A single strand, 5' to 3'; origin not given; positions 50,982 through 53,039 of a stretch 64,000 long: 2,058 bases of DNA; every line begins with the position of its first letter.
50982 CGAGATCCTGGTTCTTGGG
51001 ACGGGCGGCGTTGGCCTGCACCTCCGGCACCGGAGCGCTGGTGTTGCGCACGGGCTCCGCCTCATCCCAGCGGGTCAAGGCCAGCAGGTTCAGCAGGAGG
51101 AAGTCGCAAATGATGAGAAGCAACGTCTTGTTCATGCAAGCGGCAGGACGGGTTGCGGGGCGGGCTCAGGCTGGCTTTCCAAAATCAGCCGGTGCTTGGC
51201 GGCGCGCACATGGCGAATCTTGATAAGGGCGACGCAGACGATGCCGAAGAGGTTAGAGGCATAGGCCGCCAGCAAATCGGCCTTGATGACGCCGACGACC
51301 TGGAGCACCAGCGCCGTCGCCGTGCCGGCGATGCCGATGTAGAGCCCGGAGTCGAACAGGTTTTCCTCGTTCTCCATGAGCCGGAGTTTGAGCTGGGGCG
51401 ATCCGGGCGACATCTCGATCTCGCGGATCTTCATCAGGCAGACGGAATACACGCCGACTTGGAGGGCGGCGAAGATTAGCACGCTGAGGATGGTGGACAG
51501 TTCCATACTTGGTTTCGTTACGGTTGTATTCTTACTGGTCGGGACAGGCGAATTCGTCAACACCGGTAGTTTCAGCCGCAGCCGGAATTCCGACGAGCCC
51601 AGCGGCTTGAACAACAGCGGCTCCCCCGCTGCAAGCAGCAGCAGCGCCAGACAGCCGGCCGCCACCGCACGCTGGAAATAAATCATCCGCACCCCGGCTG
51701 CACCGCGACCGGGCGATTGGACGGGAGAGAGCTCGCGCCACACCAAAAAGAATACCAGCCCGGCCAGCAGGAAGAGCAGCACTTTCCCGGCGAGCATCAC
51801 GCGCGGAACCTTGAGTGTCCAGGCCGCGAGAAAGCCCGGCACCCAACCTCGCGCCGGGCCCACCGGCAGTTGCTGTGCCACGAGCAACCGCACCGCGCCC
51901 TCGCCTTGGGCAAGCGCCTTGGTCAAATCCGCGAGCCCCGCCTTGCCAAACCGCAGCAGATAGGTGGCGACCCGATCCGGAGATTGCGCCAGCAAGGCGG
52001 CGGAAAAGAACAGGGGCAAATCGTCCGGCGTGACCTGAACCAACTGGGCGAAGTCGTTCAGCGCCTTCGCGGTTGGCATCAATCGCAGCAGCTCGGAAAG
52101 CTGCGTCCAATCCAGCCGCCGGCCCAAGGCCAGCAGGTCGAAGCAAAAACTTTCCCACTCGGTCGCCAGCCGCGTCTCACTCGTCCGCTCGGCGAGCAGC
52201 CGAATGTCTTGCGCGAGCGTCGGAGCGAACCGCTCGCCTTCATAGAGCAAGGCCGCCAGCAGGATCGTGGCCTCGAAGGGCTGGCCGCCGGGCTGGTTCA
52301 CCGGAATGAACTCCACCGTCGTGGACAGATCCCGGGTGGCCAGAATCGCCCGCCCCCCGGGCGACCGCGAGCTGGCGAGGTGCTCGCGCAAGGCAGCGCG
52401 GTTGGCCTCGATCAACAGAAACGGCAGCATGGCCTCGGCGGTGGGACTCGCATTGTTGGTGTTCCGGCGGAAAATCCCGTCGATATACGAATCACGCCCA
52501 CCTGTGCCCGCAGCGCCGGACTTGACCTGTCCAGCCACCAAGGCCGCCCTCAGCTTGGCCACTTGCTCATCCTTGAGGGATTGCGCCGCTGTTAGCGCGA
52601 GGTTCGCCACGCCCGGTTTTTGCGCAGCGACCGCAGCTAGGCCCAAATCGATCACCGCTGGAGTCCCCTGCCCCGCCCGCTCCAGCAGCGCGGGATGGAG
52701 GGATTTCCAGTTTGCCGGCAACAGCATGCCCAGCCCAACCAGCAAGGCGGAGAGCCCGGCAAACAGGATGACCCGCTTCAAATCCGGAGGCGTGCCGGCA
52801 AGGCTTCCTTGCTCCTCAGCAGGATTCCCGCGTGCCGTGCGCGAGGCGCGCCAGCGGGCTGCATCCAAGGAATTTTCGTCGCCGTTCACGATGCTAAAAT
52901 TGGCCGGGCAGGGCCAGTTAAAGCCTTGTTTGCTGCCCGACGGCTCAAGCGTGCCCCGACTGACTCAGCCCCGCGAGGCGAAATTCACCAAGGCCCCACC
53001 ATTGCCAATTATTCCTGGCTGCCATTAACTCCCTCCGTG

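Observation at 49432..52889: Orphan two-gene membrane module with ion-motor (MotA/ExbB-like + TM-Asp partner) hallmarks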

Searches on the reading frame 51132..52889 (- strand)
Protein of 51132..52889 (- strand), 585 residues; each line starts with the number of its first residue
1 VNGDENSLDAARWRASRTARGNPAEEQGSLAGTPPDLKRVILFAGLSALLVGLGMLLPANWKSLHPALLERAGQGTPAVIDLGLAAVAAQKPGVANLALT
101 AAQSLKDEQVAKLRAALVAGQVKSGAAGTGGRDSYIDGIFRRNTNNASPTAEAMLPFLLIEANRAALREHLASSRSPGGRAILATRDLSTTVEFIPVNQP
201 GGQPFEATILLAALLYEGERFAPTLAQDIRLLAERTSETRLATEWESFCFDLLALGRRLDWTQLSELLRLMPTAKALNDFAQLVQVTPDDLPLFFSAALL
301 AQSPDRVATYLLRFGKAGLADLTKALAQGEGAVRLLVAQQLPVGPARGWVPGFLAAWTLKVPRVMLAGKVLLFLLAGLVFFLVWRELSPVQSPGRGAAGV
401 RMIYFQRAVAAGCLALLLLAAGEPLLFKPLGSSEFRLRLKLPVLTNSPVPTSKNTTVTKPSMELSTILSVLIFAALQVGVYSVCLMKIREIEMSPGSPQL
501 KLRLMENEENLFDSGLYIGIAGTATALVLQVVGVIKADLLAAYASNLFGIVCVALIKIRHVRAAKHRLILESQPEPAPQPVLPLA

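Call 3: search_protein_families(library=pfam, proteins=[window:51132-52889:-], max_evalue=1)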
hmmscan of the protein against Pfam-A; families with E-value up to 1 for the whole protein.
window:51132-52889:- (585 aa): 0 families

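Call 4: search_protein_families(library=ncbifam, proteins=[window:51132-52889:-], max_evalue=1)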
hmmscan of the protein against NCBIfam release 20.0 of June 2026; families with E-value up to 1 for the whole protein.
window:51132-52889:- (585 aa): 0 families

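Call 5: search_protein_families(library=padloc, proteins=[window:51132-52889:-], max_evalue=1)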
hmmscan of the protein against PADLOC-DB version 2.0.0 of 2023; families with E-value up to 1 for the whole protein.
window:51132-52889:- (585 aa): 0 families
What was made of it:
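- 51132..52889 (-): Gene A: a 585-aa polytopic inner-membrane protein with six predicted TM helices and no family annotation. No Pfam, NCBIfam or PADLOC hit (calls 3-5).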

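Call 6: find_homologous_proteins(query=window:51132-52889:-)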
Query window:51132-52889:- (585 aa): 98 proteins with E <= 0.001 among 8000 candidates.
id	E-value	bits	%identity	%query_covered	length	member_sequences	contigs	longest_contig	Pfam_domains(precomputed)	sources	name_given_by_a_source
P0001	0.0e+0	1166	94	100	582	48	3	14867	-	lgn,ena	-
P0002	6.4e-286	967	87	91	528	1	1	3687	-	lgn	-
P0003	3.3e-241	820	68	98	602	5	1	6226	-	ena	-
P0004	2.1e-240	817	68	98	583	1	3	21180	-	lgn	-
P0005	4.9e-240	816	68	98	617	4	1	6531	-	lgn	-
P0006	2.1e-239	814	68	98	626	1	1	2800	-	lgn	-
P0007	2.1e-239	814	68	98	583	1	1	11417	-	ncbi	-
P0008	6.8e-239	812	68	97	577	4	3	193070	-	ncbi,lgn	-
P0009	8.6e-238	809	67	98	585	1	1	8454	-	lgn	-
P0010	1.3e-237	808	68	98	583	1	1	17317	-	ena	-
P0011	2.0e-237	807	67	98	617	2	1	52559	-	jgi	jgi:hypothetical protein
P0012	4.3e-237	806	67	97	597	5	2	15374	-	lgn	-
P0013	4.3e-237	806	67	98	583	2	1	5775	-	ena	-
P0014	1.3e-236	805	68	98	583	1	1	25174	-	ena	-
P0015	1.8e-236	804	67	98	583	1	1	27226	-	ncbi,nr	ncbi:MAG: hypothetical protein HZA92_10015 [Verrucomicrobia bacterium]|nr:hypothetical protein [Verr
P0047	1.2e-142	495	50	94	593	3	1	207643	-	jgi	jgi:hypothetical protein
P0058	7.1e-124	433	49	92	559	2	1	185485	-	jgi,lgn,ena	-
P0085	9.1e-85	304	36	91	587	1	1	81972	-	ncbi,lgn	-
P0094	6.2e-76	274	39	90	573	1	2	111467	-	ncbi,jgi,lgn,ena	jgi:hypothetical protein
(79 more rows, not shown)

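Call 8: search_protein_families(library=pfam, proteins=[P0085, P0094, P0047], max_evalue=1)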
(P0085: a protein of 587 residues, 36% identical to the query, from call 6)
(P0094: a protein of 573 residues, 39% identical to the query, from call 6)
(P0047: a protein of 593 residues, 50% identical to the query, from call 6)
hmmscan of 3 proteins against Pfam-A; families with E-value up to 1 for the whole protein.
P0085 (587 aa): 1 family
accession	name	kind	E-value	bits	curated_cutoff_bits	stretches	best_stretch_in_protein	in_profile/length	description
PF06024.17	Orf78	-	0.032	15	29.4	1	432-480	42-90/101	Orf78 (ac78)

P0094 (573 aa): 1 family
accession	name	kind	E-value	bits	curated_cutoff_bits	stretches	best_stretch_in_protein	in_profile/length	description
PF22429.2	HutF_N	-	0.53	10.6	25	0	349-374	9-33/45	Formimidoylglutamate deiminase HutF, N-terminal domain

P0047 (593 aa): 2 families
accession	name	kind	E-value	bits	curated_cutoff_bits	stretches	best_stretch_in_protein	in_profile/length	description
PF03683.19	UPF0175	-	0.031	14.4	27.9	1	211-238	19-46/75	Uncharacterised protein family (UPF0175)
PF05702.16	Herpes_UL49_5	-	0.062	13.8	22.2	1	445-493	32-80/98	Herpesvirus UL49.5 envelope/tegument protein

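Call 10: find_encoding_contigs(protein=P0085, flank=8000, max_places=2)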
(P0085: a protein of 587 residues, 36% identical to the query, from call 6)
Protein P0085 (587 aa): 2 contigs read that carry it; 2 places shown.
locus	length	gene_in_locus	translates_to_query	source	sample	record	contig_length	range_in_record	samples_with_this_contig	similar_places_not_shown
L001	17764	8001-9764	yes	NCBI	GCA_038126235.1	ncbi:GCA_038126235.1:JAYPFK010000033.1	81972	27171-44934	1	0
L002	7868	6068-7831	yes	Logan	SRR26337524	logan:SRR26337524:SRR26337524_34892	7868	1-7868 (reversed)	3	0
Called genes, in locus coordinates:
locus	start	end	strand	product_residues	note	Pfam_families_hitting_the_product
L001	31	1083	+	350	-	PF00044:Gp_dh_N, PF02800:Gp_dh_C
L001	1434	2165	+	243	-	PF02633:Creatininase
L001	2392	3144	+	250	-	-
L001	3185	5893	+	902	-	PF00069:Pkinase, PF07714:PK_Tyr_Ser-Thr, PF03109:ABC1 (weak), PF13211:DUF4019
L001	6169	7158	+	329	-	-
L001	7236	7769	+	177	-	PF00293:NUDIX, PF22327:Nudt16-like (weak)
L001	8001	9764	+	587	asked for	-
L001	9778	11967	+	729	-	-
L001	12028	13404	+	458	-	PF00480:ROK (faint)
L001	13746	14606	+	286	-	PF02585:PIG-L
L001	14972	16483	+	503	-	PF13428:TPR_14 (faint), PF13432:TPR_16 (faint), PF14559:TPR_19 (faint), PF13431:TPR_17 (faint), PF13414:TPR_11 (faint), PF13646:HEAT_2 (faint)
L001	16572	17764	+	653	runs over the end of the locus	PF14522:Cytochrome_C7 (faint)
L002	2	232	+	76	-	?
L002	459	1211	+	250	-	-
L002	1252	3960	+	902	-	PF00069:Pkinase, PF07714:PK_Tyr_Ser-Thr, PF03109:ABC1 (weak), PF13211:DUF4019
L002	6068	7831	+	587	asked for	-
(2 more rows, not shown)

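Call 11: find_encoding_contigs(protein=P0094, flank=8000, max_places=2)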
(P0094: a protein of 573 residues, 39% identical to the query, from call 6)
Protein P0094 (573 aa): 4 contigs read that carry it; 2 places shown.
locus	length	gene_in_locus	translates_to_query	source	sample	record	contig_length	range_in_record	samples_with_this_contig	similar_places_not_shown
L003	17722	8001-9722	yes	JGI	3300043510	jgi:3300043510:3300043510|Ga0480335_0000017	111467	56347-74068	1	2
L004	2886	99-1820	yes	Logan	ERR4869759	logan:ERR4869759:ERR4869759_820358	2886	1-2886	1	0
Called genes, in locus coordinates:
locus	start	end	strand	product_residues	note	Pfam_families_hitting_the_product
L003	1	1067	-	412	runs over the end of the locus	PF00266:Aminotran_5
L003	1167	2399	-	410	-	PF25487:ETR1_N, PF00512:HisKA, PF02518:HATPase_c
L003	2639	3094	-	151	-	PF01592:NifU_N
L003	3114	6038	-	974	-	PF01553:Acyltransferase, PF05708:Peptidase_C92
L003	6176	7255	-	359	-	PF01408:GFO_IDH_MocA (weak), PF02894:GFO_IDH_MocA_C, PF22725:GFO_IDH_MocA_C3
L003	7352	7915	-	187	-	PF01327:Pep_deformylase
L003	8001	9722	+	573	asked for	-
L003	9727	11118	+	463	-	-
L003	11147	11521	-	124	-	-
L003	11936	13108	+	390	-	PF00884:Sulfatase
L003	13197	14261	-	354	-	PF04307:YdjM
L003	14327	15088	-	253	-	-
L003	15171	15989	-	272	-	PF00459:Inositol_P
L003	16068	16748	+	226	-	-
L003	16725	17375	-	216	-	PF00702:Hydrolase, PF13419:HAD_2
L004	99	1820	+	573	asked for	-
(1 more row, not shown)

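Call 12: find_encoding_contigs(protein=P0058, flank=8000, max_places=2)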
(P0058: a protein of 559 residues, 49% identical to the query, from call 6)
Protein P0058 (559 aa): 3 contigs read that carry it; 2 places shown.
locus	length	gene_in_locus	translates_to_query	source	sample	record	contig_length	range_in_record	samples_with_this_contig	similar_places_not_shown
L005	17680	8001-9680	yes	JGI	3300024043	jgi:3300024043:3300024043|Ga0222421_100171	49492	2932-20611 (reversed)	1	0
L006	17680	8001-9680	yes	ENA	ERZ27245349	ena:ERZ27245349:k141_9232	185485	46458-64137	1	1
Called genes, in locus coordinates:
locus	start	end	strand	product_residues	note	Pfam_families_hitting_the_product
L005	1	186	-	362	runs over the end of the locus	PF01008:IF-2B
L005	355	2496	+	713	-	PF00521:DNA_topoisoIV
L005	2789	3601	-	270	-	-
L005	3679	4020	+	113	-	-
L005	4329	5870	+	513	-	PF13638:PIN_4, PF02562:PhoH, PF13604:AAA_30 (faint)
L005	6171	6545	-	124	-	PF11731:Cdd1, PF04994:TfoX_C (weak), PF14520:HHH_5 (faint)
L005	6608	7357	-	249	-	PF00702:Hydrolase, PF12710:HAD (weak), PF13419:HAD_2, PF13242:Hydrolase_like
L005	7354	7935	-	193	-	PF01327:Pep_deformylase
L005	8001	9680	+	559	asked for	-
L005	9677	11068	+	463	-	-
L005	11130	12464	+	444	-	PF04966:OprB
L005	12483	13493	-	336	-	PF00089:Trypsin, PF13365:Trypsin_2, PF13180:PDZ_2, PF17820:PDZ_6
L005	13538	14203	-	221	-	PF00891:Methyltransf_2, PF08241:Methyltransf_11, PF08242:Methyltransf_12, PF13649:Methyltransf_25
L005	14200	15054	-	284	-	-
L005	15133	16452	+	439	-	PF00884:Sulfatase, PF16347:SGSH_C (faint)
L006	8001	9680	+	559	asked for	-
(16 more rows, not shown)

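Call 15: search_solved_structures(query=A1, max_evalue=10, show_alignments=3)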
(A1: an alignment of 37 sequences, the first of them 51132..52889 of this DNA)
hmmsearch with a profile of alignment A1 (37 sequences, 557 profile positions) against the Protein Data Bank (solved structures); distinct sequences matched with E-value up to 10: 2.
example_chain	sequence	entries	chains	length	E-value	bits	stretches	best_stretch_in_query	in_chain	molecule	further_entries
6xr1_A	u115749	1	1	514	0.0029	19.6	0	309-361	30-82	dTor_9x57R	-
9p95_C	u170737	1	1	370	0.8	11.5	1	306-387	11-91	Mucosal addressin cell adhesion molecule 1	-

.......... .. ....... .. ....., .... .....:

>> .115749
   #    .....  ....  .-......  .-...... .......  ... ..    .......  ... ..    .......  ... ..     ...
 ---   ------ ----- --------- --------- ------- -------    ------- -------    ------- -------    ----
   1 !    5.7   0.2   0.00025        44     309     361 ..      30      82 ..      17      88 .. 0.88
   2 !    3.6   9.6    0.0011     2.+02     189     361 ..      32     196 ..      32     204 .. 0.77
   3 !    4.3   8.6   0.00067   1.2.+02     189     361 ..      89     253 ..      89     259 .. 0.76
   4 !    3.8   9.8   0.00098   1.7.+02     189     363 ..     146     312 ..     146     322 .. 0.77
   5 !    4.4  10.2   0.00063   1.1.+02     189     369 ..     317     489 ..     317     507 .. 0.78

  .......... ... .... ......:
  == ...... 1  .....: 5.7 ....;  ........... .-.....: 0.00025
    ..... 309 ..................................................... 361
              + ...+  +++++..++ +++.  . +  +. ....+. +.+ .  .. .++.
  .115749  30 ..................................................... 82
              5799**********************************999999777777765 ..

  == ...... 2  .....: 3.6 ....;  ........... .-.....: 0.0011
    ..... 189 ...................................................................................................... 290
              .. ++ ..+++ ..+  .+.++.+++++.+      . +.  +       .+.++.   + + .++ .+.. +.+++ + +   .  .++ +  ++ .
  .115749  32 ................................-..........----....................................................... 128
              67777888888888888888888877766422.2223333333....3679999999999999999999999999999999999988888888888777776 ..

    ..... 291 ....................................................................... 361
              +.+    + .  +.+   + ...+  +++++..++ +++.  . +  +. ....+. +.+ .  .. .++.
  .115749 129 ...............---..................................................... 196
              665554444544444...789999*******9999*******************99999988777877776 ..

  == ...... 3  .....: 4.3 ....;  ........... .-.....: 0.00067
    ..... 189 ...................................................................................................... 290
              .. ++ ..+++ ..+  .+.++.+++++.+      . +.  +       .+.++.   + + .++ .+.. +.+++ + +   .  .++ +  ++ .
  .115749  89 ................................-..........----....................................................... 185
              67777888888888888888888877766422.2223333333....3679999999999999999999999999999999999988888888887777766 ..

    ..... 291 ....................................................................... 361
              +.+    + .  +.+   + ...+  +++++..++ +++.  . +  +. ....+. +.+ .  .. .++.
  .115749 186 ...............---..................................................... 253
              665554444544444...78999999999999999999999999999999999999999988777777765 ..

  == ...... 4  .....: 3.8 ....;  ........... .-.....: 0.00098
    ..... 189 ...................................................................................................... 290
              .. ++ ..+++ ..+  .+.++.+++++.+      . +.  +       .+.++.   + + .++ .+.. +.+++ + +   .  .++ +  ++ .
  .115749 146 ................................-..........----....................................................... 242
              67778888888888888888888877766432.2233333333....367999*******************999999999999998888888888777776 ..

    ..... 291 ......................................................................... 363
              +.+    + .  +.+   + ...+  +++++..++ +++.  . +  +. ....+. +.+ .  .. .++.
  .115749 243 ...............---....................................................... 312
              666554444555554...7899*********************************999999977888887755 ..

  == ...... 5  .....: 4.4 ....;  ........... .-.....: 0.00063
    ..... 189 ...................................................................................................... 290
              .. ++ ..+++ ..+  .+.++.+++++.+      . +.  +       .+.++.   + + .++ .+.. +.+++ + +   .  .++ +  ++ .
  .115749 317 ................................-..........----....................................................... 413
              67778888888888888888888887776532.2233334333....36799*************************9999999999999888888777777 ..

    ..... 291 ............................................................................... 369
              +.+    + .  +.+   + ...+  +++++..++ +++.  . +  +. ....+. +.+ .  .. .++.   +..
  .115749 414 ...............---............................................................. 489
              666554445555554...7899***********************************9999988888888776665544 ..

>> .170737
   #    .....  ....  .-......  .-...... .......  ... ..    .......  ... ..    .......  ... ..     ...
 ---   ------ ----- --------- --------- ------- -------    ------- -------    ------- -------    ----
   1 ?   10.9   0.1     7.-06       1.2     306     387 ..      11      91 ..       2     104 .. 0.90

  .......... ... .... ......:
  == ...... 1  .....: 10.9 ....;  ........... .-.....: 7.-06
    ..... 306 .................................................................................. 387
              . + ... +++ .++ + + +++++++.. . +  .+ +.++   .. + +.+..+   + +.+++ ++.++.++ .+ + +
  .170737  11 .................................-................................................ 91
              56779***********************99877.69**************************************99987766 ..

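Call 26: predict_structure(alignment_id=A1)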
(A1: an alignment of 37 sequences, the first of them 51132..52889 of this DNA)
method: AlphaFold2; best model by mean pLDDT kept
length: 585 residues; sequences in the alignment: 37
mean_pLDDT: 78.1   pTM: 0.69
mean pLDDT of the five models: 78.1, 78.1, 76.5, 75.6, 74.7
residues with pLDDT >= 90: 168; 70-90: 282; 50-70: 69; < 50: 66
segments of 3 or more residues with pLDDT < 50: 1-6, 8-31, 438-460, 578-585
pLDDT, mean of each block of 10 residues (from residue 1): 40 46 43 70 89 85 85 93 91 90 93 90 60 71 57 78 88 88 89 85 90 92 93 91 90 91 92 93 91 95 94 89 94 93 77 84 88 90 75 61 80 83 59 51 35 39 64 78 79 78 83 78 75 69 76 80 81 61 46
secondary structure, 60 per line:
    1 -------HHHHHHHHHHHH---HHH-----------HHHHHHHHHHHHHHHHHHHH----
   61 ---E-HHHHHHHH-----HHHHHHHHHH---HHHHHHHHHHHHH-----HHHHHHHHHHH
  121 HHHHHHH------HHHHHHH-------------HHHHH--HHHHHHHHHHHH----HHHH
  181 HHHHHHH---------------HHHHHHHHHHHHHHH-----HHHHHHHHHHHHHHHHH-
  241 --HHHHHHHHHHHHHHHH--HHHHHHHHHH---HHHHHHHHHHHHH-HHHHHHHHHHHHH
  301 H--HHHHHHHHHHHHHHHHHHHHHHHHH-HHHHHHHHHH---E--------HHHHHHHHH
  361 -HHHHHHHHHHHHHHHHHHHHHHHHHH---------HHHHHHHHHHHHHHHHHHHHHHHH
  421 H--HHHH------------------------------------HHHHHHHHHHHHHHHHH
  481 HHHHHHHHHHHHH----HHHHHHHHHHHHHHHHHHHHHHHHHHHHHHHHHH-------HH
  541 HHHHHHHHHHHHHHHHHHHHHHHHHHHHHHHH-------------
elements in order: H8-19 H37-56 H66-73 H79-88 H92-104 H110-127 H134-140 H154-158 H161-172 H177-187 H203-217 H223-239 H243-258 H261-270 H274-286 H288-301 H304-328 H330-339 H352-360 H362-387 H397-421 H424-427 H464-493 H498-531 H539-572
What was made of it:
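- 51132..52889 (-): AF2 model pLDDT 78 (call 26).
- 51801..52715 (-): A residues 59-363: an all-helical soluble domain of ~305 aa, predicted periplasmic, with no PDB fold match. AF2 pLDDT is mostly 85-95 here and the domain is all helices (call 26).
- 51174..51500 (-): A C-terminal module (residues 464-572). It is three long helices (TM4, TM5, TM6), each extending ~8-19 residues into the predicted cytoplasm. This is the conserved core of the family. AF2 helices at 464-493, 498-531 and 539-572 (call 26).
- On MotA/TolQ/ExbB (PF01618): AF2 helices at 498-531 and 539-572 extend beyond the hydrophobic spans (call 26).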

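Call 30: fold_search(model_id=the predicted structure, library=pdb)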
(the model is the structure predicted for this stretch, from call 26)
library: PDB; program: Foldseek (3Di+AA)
matches with E <= 10: 116; with E <= 0.001: 0
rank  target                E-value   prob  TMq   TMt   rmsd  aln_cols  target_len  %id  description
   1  8a6l_B                6.6e-01  0.05  0.08  0.10  32.5       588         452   14  Human 4F2hc-LAT2 heterodimeric amino acid transporter in complex with anticalin D11vs (released 2022-11-09)
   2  9kkq_A                7.1e-01  0.08  0.12  0.12  29.6       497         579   13  Structure of hSGLT2-MAP17 complex in the substrate-bound occluded conformation (released 2025-09-03)
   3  9kmn_A                8.8e-01  0.06  0.10  0.10  31.2       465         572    9  Structure of hSGLT2-MAP17 complex in the substrate-bound inward-facing conformation (released 2025-09-03)
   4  9j7c_A                9.2e-01  0.07  0.13  0.13  32.0       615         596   14  Arabidopsis high-affinity urea transport DUR3 in the urea-bound occluded conformation, dimeric state (released 2025-05-07)
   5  4w8p_A                1.1e+00  0.09  0.10  0.17  28.4       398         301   11  Crystal structure of RIAM TBS1 in complex with talin R7R8 domains (released 2014-12-03)
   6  9g9m_A                1.1e+00  0.04  0.08  0.11  31.2       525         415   12  Lipid III flippase WzxE with NB10 and NB7 nanobodies in outward-facing conformation - crystal 1 (released 2025-01-22)
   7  7oy2_B                1.2e+00  0.04  0.09  0.12  24.0       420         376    9  High resolution structure of cytochrome bd-II oxidase from E. coli (released 2021-12-15)
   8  5xez_A                1.5e+00  0.04  0.10  0.10  29.0       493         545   13  Structure of the Full-length glucagon class B G protein-coupled receptor (released 2017-05-24)
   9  8kdg_B                1.6e+00  0.03  0.09  0.10  30.4       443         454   10  Structure of LAT1-CD98hc-Fab170 in complex with BCH, consensus map (released 2025-02-12)
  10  8qpf_A                1.7e+00  0.04  0.09  0.12  30.8       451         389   12  Ammonium Transporter Amt1 from Shewanella denitrificans (released 2024-06-12)
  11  9ky5_A                2.1e+00  0.03  0.09  0.11  29.5       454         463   11  Structure of y+LAT2 bound with Arg (released 2025-04-23)
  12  9ipy                  2.1e+00  0.02  0.08  0.11  36.6       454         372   13  Structure of JR14a-bound human C3aR (released 2025-04-23)
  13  8w20_A                2.1e+00  0.03  0.08  0.07  39.0       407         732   14  Umb1 umbrella toxin particle (released 2024-04-17)
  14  8otx_A                2.4e+00  0.02  0.10  0.07  41.2       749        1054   12  Cryo-EM structure of Strongylocentrotus purpuratus sperm-specific Na+/H+ exchanger SLC9C1 in nanodisc (released 2023-11-01)
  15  8j8m_B                2.4e+00  0.02  0.08  0.09  29.7       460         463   12  Overall structure of the LAT1-4F2hc bound with tryptophan (released 2024-07-10)
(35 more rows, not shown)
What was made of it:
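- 51801..52715 (-): Foldseek PDB best E is 0.66 (call 30).
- The weak top Foldseek rows for A are secondary transporters (call 30). Those Foldseek rows are noise: E>=0.66 and TM-score about 0.1 (call 30).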
